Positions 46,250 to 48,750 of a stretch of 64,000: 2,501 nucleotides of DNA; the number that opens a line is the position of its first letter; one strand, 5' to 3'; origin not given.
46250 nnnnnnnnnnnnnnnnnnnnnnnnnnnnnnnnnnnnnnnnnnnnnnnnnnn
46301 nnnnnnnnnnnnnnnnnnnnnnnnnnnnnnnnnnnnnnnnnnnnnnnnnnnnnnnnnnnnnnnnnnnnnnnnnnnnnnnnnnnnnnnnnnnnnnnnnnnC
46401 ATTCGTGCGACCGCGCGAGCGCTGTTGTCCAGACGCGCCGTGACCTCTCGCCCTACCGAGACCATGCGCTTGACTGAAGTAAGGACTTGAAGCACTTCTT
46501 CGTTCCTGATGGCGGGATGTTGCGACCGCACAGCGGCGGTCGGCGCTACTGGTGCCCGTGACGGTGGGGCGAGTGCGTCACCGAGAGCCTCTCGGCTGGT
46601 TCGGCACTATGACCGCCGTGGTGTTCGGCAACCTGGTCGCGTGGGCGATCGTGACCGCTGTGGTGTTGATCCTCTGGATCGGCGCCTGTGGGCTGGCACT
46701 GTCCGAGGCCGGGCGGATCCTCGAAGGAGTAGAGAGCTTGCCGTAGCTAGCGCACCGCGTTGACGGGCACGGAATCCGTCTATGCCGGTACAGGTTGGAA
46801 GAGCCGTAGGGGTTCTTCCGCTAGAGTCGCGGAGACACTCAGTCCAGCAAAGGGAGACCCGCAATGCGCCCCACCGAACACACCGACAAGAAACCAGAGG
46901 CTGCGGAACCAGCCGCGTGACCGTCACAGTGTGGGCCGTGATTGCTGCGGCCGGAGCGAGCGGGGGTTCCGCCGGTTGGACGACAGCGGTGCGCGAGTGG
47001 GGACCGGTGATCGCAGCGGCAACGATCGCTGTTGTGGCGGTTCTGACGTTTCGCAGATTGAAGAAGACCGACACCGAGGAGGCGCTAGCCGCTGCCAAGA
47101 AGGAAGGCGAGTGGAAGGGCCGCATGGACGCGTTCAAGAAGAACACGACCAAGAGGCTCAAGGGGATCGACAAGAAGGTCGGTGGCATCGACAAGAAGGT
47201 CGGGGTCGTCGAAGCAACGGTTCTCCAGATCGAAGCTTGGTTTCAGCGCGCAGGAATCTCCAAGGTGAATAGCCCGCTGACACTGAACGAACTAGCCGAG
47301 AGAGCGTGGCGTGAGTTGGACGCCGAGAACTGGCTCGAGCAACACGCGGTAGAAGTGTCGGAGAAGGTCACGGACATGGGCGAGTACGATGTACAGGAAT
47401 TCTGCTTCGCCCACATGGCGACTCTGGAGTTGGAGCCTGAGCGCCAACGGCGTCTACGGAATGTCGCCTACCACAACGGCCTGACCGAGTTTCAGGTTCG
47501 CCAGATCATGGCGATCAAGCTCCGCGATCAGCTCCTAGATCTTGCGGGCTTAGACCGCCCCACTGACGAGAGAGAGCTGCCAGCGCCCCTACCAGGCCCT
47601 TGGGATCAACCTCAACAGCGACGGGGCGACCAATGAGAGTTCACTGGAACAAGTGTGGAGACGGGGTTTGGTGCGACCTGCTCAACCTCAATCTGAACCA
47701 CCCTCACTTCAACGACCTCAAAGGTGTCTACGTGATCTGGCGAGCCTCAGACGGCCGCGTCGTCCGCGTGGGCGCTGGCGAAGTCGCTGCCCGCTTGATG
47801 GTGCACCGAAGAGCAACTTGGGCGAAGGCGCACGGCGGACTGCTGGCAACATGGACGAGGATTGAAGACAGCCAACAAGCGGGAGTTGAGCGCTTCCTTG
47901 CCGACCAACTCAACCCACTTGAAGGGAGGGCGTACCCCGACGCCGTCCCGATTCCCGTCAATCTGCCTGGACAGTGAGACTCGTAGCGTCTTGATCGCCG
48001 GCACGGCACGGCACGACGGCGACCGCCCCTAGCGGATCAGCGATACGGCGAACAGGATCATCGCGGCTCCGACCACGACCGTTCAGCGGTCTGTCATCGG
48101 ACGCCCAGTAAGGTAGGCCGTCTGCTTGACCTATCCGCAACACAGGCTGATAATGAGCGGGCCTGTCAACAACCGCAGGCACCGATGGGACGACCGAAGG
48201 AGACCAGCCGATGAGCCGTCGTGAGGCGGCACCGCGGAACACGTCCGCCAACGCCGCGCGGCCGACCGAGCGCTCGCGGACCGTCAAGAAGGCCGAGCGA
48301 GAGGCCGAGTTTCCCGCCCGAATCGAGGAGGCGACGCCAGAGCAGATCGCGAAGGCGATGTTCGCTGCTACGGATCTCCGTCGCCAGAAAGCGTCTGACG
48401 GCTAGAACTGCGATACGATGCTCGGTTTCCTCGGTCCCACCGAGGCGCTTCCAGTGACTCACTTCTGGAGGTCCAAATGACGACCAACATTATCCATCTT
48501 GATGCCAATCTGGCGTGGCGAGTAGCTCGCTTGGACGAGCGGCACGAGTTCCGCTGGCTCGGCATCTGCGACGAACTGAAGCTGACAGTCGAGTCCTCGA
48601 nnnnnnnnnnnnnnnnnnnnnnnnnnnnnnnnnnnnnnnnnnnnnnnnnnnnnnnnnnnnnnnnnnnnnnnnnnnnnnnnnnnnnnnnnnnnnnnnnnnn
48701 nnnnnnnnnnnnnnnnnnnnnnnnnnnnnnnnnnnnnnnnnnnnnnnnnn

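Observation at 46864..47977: uORF, membrane-anchored repeat protein and small GIY-YIG-like protein translationally coupled: candidate two-gene defence or abortive-infection-like module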

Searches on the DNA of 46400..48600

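Call 104: search_rna_families(source=window, start=46400, end=48600, threshold=evalue, max_evalue=1)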
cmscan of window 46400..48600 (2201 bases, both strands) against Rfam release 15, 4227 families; matches with E-value up to 1: 1.
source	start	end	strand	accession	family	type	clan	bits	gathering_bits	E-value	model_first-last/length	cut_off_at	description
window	46904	46975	+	RF00449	IRES_HIF1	Cis-reg; IRES;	-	14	110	0.81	171-246/279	no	HIF-1 alpha IRES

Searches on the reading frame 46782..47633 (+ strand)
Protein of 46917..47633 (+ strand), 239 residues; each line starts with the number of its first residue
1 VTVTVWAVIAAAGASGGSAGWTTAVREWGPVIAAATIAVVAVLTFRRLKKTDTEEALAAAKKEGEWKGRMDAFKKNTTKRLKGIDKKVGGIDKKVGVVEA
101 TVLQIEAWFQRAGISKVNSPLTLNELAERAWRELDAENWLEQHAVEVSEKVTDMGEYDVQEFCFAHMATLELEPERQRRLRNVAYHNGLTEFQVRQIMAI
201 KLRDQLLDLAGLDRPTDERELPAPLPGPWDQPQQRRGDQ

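Call 3: search_protein_families(library=pfam, proteins=[window:46917-47633:+, window:46782-47633:+], max_evalue=1)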
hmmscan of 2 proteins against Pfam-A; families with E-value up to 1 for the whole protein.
window:46917-47633:+ (239 aa): 2 families
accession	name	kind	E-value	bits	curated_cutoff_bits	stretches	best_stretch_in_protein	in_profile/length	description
PF23831.1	DUF7201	-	0.069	13.3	27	1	59-123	64-126/142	Coiled-coil region of unknown function (DUF7201)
PF25587.1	Rv2743c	-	0.1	12.7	27.7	1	3-59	39-94/237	Rv2743c family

window:46782-47633:+ (284 aa): 4 families
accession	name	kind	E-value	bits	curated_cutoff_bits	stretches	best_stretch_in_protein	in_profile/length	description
PF25587.1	Rv2743c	-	0.0028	17.8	27.7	1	23-104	14-94/237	Rv2743c family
PF11804.13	DUF3325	-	0.021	15.4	26.8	1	11-92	13-85/101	Protein of unknown function (DUF3325)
PF23831.1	DUF7201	-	0.091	12.9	27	1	104-168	64-126/142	Coiled-coil region of unknown function (DUF7201)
PF25185.1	Tad3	-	0.2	11.9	27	1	36-112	20-84/119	Type I Thoeris inhibitor Tad3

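Call 4: search_protein_families(library=padloc, proteins=[window:46917-47633:+], max_evalue=1)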
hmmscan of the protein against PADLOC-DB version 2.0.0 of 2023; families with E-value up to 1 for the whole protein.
window:46917-47633:+ (239 aa): 0 families

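Call 5: search_protein_families(library=ncbifam, proteins=[window:46917-47633:+], max_evalue=1)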
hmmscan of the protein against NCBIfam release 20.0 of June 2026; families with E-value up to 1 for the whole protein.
window:46917-47633:+ (239 aa): 1 family
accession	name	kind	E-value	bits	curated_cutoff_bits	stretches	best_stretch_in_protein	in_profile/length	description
NF047839.1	PspM_Rv2743c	equivalog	0.0028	17.6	80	1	3-58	24-78/220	phage shock envelope stress response protein PspM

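Call 10: find_homologous_proteins(query=window:46917-47633:+, max_evalue=0.01)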
Query window:46917-47633:+ (239 aa): 6 proteins with E <= 0.01 among 8000 candidates.
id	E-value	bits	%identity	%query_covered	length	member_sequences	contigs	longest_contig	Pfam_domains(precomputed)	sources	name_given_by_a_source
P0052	2.6e-130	451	93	90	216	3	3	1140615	-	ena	-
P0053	1.7e-88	314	64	100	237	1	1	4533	-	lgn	-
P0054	3.1e-86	307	62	100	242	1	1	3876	-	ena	-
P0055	1.0e-78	282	67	84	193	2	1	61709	-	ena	-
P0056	2.1e-55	206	54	83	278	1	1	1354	-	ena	-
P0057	4.9e-54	202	49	87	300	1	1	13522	-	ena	-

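Call 30: find_encoding_contigs(protein=P0057, flank=6000, max_places=2)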
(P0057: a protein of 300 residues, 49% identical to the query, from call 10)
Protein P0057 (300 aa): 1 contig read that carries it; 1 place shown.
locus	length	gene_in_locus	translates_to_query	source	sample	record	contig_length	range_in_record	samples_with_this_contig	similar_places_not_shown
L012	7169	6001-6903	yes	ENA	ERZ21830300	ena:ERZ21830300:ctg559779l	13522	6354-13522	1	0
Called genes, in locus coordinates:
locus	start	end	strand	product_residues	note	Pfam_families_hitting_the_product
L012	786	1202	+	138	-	PF25087:GMPPB_C (weak), PF00132:Hexapep, PF14602:Hexapep_2 (weak)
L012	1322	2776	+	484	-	PF00580:UvrD-helicase, PF13245:AAA_19, PF13361:UvrD_C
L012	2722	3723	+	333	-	PF13361:UvrD_C, PF13538:UvrD_C_2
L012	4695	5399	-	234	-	PF01075:Glyco_transf_9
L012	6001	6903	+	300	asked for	-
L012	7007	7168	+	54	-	?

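Call 31: find_encoding_contigs(protein=P0053, flank=5000, max_places=2)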
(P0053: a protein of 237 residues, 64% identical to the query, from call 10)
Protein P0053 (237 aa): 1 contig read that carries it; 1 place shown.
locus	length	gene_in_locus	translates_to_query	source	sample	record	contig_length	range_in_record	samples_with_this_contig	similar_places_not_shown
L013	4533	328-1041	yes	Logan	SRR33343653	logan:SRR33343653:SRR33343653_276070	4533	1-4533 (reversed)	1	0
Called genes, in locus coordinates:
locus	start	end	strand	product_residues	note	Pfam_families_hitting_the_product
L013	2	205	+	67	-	?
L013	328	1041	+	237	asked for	-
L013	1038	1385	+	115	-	-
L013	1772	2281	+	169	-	-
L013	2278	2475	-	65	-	-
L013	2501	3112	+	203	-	PF01420:Methylase_S (weak)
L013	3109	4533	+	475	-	?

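Call 46: find_related_loci(query=A4, collection=viral_contigs, flank=4000)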
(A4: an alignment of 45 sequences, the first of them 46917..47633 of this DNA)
Query A4 (239 aa) in viral_contigs; peptide patterns used: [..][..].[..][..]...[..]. (x = any residue, [..] = any of these).
19 stretches matched a pattern, but none encodes a relative of the query by tblastn (E <= 1e-3).

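Call 63: predict_structure(alignment_id=A4)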
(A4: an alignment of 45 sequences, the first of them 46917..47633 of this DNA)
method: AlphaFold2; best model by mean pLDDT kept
length: 239 residues; sequences in the alignment: 45
mean_pLDDT: 71.6   pTM: 0.52
mean pLDDT of the five models: 71.6, 69.3, 69.1, 67.6, 65.6
residues with pLDDT >= 90: 88; 70-90: 14; 50-70: 96; < 50: 41
segments of 3 or more residues with pLDDT < 50: 1-19, 21-32
pLDDT, mean of each block of 10 residues (from residue 1): 44 46 46 56 58 59 59 64 56 50 60 59 90 96 97 94 96 96 97 96 95 72 69 60
secondary structure, 60 per line:
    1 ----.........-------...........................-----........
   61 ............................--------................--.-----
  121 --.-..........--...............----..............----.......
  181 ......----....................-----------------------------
elements in order: H5-13 H21-47 H53-88 H97-112 H125-134 H137-151 H156-169 H174-186 H191-210

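Call 83: search_protein_families(library=pfam, proteins=[L013:1772-2278:+, L013:2501-3109:+, L013:3109-4533:+], max_evalue=0.01)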
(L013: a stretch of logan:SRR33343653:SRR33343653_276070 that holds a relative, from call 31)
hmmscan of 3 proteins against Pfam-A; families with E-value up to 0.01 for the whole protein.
L013:1772-2278:+ (169 aa): 0 families

L013:2501-3109:+ (203 aa): 2 families
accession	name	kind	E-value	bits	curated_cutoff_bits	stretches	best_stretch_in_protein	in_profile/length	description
PF01420.25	Methylase_S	-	4.9e-07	30.5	22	1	39-140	50-146/168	Type I restriction modification DNA specificity domain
PF09384.15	UTP15_C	-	0.00072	19.7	33.1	1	48-114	6-71/147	UTP15 C terminal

L013:3109-4533:+ (475 aa): 5 families
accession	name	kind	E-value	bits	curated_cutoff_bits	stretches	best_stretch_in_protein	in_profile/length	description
PF13175.12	AAA_15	-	7.4e-11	42.7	32.1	1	5-45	4-44/374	AAA ATPase domain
PF13304.12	AAA_21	-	1.3e-09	39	27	2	26-59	1-36/304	AAA domain, putative AbiEii toxin, Type IV TA system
PF13476.12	AAA_23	-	2.8e-06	28.5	27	1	7-93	2-82/201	AAA domain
PF02463.25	SMC_N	-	6.9e-05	22.8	40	1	4-44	2-44/220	RecF/RecN/SMC N terminal domain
PF13555.12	AAA_29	-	0.00035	20.7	27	1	5-45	2-43/61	P-loop containing region of AAA domain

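Call 95: search_protein_families(library=pfam, alignment_id=A4, max_evalue=1)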
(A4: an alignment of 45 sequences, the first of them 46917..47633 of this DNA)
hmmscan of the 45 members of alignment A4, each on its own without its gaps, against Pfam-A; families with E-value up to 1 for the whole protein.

A. member 1, window:46917-47633:+ (239 aa): 2 families
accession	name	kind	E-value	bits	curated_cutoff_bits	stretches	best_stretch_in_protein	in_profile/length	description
PF23831.1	DUF7201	-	0.069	13.3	27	1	59-123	64-126/142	Coiled-coil region of unknown function (DUF7201)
PF25587.1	Rv2743c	-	0.1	12.7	27.7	1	3-59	39-94/237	Rv2743c family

B. families by the number of members that match (of 45 scanned): 34 families (the first 25 are shown)
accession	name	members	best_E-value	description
PF00423.25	HN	4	0.0036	Haemagglutinin-neuraminidase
PF05377.16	FlaC_arch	3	0.0059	Flagella accessory protein C (FlaC)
PF13551.12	HTH_29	2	0.0038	Winged helix-turn helix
PF23831.1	DUF7201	2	0.031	Coiled-coil region of unknown function (DUF7201)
PF04513.17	Baculo_PEP_C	2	0.09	Baculovirus polyhedron envelope protein, PEP, C terminus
PF04932.20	Wzy_C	1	0.0024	O-Antigen ligase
PF07811.17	TadE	1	0.0027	TadE-like protein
PF09496.15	CENP-O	1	0.015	Cenp-O kinetochore centromere component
PF24838.2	8xMP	1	0.02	Octameric membrane protein family (8xMP)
PF12323.14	HTH_OrfB_IS605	1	0.021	Helix-turn-helix domain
PF02181.28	FH2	1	0.028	Formin Homology 2 Domain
PF11021.13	DUF2613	1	0.046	Protein of unknown function (DUF2613)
PF11598.13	COMP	1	0.068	Cartilage oligomeric matrix protein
PF16328.11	DUF4961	1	0.068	Domain of unknown function (DUF4961)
PF24076.1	DUF7368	1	0.069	Family of unknown function (DUF7368)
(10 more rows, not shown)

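Call 96: search_protein_families(library=phrogs, proteins=[window:46917-47633:+], max_evalue=0.1)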
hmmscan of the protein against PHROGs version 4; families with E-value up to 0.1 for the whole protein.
window:46917-47633:+ (239 aa): 1 family
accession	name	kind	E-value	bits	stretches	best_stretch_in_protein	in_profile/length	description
phrog_24256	-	unknown function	0.038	15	1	30-100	6-78/118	-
